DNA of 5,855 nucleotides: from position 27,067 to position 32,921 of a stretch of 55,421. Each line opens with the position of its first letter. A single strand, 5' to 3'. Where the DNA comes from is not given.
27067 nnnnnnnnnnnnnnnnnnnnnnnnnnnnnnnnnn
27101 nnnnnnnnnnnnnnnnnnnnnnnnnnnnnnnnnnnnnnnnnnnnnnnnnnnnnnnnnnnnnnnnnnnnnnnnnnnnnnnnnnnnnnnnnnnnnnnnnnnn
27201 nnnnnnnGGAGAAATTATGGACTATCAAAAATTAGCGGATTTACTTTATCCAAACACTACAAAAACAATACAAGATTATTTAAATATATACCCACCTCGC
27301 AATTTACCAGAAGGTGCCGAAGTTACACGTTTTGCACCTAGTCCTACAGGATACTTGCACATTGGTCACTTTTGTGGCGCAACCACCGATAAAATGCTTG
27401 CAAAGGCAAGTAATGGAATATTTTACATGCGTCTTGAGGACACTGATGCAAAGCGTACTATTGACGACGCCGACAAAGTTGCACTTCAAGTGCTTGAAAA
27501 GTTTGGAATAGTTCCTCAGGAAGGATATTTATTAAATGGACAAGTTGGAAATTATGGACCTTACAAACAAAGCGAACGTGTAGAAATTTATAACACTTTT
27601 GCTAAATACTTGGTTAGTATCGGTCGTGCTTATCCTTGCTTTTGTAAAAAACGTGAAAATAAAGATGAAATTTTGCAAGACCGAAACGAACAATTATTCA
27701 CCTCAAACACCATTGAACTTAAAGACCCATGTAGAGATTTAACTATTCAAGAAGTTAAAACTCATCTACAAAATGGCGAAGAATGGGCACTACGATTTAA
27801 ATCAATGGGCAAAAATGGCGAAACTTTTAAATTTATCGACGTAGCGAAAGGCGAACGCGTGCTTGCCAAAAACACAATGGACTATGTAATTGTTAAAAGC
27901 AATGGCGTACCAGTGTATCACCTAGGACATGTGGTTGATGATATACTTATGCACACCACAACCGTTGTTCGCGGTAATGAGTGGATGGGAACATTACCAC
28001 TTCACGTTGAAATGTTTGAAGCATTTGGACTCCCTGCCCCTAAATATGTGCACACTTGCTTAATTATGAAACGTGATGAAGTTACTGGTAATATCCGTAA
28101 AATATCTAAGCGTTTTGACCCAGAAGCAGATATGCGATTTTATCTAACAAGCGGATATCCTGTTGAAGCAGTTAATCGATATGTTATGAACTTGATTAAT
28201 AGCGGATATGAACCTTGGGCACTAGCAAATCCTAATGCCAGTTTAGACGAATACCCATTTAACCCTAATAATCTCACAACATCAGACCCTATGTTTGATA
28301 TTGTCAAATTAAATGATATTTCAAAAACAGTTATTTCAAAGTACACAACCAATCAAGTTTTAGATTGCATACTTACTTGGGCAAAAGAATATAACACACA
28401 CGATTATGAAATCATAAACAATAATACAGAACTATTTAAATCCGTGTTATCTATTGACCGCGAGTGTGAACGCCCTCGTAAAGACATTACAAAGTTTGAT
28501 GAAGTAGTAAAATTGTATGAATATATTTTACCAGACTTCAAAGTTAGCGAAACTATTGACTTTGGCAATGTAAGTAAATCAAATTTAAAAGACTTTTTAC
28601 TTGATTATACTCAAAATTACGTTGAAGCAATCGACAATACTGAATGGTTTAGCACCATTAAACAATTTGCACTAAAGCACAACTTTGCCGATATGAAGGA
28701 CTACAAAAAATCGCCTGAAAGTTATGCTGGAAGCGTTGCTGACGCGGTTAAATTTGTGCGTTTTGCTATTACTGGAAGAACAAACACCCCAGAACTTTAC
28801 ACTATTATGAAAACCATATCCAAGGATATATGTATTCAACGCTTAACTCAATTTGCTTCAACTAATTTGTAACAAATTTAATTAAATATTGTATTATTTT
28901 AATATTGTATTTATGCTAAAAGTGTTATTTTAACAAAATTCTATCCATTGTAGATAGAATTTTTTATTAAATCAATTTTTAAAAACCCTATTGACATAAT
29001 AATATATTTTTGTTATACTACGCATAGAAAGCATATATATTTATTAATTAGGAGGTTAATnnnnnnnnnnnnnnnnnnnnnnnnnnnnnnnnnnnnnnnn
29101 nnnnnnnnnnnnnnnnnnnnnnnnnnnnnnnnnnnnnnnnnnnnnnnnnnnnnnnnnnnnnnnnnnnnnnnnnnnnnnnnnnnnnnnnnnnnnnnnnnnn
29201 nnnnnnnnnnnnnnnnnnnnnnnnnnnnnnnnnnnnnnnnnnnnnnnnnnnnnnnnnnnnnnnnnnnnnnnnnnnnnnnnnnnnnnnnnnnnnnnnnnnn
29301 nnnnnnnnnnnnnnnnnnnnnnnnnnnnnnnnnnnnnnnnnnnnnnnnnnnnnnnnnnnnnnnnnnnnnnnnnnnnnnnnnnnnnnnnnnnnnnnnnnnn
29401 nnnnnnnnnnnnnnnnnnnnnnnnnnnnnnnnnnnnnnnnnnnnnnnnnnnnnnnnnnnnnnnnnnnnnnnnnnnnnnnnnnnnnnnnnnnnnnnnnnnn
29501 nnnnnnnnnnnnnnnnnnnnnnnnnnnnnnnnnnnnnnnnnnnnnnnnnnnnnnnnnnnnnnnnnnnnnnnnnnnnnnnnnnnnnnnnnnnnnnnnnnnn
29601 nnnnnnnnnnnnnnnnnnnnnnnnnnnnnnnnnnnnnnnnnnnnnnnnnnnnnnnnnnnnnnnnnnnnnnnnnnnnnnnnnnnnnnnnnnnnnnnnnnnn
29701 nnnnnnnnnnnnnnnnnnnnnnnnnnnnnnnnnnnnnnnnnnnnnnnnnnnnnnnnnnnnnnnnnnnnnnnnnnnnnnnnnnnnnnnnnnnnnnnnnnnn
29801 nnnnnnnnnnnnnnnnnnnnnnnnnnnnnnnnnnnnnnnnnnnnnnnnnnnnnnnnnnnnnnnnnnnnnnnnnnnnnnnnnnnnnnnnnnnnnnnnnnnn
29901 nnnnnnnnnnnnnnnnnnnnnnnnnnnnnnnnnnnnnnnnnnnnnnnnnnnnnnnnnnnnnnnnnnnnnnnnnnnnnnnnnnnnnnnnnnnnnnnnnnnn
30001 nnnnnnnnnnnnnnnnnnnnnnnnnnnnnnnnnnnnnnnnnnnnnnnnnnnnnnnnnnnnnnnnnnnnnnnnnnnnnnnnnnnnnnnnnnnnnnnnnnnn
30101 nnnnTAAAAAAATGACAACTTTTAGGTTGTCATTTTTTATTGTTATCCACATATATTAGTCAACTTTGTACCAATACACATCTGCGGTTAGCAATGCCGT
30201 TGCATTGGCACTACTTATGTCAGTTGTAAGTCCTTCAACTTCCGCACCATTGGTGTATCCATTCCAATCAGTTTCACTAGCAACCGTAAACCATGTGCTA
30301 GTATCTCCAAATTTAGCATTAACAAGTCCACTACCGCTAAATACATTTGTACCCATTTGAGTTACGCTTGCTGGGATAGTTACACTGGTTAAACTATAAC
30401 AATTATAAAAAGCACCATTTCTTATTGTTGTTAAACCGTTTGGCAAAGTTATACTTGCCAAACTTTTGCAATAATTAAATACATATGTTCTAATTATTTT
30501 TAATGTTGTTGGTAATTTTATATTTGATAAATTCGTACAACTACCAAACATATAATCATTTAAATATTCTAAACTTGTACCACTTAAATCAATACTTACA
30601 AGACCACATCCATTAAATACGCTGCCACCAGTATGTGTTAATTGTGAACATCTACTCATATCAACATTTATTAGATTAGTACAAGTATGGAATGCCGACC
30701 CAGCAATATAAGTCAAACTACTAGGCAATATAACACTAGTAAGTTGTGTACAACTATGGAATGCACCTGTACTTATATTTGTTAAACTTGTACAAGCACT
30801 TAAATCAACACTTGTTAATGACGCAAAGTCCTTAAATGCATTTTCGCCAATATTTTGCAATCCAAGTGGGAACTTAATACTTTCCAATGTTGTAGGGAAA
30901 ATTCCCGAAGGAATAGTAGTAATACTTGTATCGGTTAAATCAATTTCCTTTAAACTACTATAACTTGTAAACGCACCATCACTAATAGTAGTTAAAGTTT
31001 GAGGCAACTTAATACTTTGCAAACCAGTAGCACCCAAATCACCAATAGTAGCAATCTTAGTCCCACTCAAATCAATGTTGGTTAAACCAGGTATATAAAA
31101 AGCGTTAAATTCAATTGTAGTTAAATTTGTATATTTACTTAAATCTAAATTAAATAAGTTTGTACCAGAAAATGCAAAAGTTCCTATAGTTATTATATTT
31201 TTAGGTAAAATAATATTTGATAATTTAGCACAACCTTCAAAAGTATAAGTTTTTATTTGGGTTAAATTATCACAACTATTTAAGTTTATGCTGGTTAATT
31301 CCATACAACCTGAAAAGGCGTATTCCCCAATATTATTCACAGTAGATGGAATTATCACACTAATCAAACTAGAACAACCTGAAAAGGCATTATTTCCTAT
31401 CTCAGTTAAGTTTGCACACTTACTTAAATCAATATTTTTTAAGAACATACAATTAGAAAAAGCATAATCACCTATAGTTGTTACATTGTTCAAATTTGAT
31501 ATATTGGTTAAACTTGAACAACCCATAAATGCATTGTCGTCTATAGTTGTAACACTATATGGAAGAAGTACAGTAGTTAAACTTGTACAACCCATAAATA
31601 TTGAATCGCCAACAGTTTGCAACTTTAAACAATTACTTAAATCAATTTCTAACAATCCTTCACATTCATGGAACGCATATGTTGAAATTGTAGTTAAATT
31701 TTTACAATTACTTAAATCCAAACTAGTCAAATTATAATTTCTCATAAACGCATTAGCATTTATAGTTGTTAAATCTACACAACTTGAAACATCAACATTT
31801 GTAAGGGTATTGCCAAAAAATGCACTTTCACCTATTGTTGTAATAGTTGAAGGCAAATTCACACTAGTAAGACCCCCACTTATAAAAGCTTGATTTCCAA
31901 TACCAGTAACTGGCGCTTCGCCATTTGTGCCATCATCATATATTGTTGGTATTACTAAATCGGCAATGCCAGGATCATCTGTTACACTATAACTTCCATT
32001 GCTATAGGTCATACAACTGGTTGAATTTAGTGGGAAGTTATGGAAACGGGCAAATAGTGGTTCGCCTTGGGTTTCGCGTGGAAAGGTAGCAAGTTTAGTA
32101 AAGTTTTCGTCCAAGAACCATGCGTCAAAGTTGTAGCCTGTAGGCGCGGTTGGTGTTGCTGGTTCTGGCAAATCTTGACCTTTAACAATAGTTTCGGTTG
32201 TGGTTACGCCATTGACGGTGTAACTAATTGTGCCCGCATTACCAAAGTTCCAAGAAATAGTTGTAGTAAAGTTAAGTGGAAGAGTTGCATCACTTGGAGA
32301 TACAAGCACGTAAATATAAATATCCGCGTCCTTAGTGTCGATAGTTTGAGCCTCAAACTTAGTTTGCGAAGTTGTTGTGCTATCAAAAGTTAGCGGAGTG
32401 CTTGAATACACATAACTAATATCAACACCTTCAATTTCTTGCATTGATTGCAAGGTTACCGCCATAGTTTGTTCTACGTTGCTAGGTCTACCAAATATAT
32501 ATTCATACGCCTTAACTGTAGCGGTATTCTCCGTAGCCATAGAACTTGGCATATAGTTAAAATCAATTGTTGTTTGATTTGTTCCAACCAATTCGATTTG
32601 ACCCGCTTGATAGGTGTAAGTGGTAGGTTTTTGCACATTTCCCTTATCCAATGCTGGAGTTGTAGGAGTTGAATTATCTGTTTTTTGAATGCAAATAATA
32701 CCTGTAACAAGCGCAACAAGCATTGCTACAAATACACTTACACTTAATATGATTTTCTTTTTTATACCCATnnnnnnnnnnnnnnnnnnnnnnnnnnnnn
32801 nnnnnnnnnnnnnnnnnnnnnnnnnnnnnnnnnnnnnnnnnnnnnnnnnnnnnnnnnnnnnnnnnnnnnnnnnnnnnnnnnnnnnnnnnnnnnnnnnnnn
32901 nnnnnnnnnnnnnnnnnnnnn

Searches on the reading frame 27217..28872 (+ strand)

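Call 14: search_protein_families(library=pfam, proteins=[window:27217-28872:+])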
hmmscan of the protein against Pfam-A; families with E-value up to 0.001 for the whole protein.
window:27217-28872:+ (551 aa): 2 families
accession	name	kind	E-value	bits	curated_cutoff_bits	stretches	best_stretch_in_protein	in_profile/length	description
PF00749.27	tRNA-synt_1c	-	1.6e-54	185.4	23.4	1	36-326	3-275/314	tRNA synthetases class I (E and Q), catalytic domain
PF19269.4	Anticodon_2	-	7.4e-06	26.9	23.6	1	508-545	102-139/141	Anticodon binding domain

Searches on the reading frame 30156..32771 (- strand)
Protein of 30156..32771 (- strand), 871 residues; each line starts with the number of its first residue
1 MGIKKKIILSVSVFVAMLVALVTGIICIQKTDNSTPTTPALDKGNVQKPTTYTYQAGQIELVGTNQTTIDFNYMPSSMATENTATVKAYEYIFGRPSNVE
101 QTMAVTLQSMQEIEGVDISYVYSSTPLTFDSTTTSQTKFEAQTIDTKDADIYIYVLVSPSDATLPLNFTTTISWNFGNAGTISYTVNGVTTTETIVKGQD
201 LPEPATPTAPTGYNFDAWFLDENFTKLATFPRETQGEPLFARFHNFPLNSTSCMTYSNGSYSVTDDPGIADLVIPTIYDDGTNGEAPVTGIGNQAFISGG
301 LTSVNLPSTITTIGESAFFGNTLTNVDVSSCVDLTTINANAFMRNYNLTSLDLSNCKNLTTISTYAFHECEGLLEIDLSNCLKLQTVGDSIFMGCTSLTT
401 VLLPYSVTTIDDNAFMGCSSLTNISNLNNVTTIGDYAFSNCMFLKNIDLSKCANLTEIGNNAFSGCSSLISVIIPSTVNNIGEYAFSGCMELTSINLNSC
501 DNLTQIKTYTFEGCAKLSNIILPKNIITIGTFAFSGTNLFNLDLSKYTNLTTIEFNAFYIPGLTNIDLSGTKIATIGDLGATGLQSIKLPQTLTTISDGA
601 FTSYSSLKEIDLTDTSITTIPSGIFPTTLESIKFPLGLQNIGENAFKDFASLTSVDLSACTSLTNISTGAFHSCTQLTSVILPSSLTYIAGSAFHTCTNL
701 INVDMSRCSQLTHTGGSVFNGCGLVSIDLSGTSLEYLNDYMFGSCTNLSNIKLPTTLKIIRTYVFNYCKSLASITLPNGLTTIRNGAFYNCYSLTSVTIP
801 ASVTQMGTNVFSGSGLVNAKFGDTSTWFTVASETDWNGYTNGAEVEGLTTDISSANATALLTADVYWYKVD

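Call 14: search_protein_families(library=pfam, proteins=[window:30156-32771:-])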
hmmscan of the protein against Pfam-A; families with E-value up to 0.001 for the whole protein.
window:30156-32771:- (871 aa): 5 families
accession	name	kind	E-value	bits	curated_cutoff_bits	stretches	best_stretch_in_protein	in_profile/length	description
PF13306.12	LRR_5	-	6e-119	391.9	27.7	6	386-499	2-110/127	BspA type Leucine rich repeat region (6 copies)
PF13855.12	LRR_8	-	2.4e-38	130.1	27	1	322-381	2-59/61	Leucine rich repeat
PF23952.1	LRR_EndoS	-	1.1e-11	45.4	27.9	0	496-568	37-113/116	Endo-beta-N-acetylglucosaminidase EndoS LRR domain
PF12799.13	LRR_4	-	2.8e-11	43.7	27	0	537-579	1-42/44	Leucine Rich repeats (2 copies)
PF09479.16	Flg_new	-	9.5e-07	29.3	27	1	181-233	2-53/65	Listeria-Bacteroides repeat domain (List_Bact_rpt)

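Call 42: find_encoding_contigs(protein=window:30156-32771:-, flank=3000, max_places=10)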
Protein window:30156-32771:- (871 aa): 5 contigs read that carry it; 4 places shown.
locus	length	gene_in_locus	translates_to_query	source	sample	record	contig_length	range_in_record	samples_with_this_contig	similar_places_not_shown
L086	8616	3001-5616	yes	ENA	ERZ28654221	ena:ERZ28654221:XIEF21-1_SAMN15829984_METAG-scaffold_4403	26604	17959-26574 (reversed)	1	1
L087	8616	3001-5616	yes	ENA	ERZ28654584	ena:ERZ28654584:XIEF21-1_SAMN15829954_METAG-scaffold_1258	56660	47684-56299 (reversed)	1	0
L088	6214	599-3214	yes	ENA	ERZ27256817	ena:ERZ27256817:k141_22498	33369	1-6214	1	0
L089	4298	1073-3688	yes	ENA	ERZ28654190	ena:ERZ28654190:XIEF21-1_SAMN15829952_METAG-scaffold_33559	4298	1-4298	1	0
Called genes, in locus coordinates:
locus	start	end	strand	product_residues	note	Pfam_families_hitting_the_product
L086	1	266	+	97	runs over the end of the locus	?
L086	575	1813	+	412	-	PF13393:tRNA-synt_His, PF00152:tRNA-synt_2 (faint), PF00587:tRNA-synt_2b (weak)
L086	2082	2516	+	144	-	-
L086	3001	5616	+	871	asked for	PF23952:LRR_EndoS (faint), PF09479:Flg_new (weak), PF13306:LRR_5, PF12799:LRR_4 (faint), PF13855:LRR_8 (weak), PF13306:LRR_5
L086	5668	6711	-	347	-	-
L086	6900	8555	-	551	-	PF00749:tRNA-synt_1c, PF19269:Anticodon_2 (weak)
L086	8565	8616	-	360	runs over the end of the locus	-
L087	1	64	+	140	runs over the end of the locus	?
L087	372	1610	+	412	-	PF13393:tRNA-synt_His, PF00152:tRNA-synt_2 (faint), PF00587:tRNA-synt_2b (weak)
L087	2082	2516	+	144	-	-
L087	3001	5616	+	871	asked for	PF23952:LRR_EndoS (faint), PF09479:Flg_new (weak), PF13306:LRR_5, PF12799:LRR_4 (faint), PF13855:LRR_8 (weak), PF13306:LRR_5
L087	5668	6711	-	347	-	-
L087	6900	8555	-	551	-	PF00749:tRNA-synt_1c, PF19269:Anticodon_2 (weak)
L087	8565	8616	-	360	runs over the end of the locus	-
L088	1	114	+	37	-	?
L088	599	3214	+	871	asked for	PF23952:LRR_EndoS (faint), PF09479:Flg_new (weak), PF13306:LRR_5, PF12799:LRR_4 (faint), PF13855:LRR_8 (weak), PF13306:LRR_5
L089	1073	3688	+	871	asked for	PF23952:LRR_EndoS (faint), PF09479:Flg_new (weak), PF13306:LRR_5, PF12799:LRR_4 (faint), PF13855:LRR_8 (weak), PF13306:LRR_5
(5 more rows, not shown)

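Call 86: search_protein_families(library=ncbifam, proteins=[window:30156-32771:-], max_evalue=0.00001)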
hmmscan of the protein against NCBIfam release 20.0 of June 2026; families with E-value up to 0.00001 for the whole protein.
window:30156-32771:- (871 aa): 3 families
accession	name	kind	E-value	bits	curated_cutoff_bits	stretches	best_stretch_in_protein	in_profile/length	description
NF047961.1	adhesin_HupY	equivalog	1.5e-41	142.5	1250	5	383-488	484-586/978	leucine-rich repeat adhesin HupY/LrrG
NF045861.1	glide_Gli349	exception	2.2e-16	57.8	1750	0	637-700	2687-2749/3169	gliding machinery surface structure protein Gli349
NF041351.1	XopL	equivalog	3.6e-10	39.2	500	0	322-391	200-267/497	type III secretion system leucine-rich repeat domain-containing effector XopL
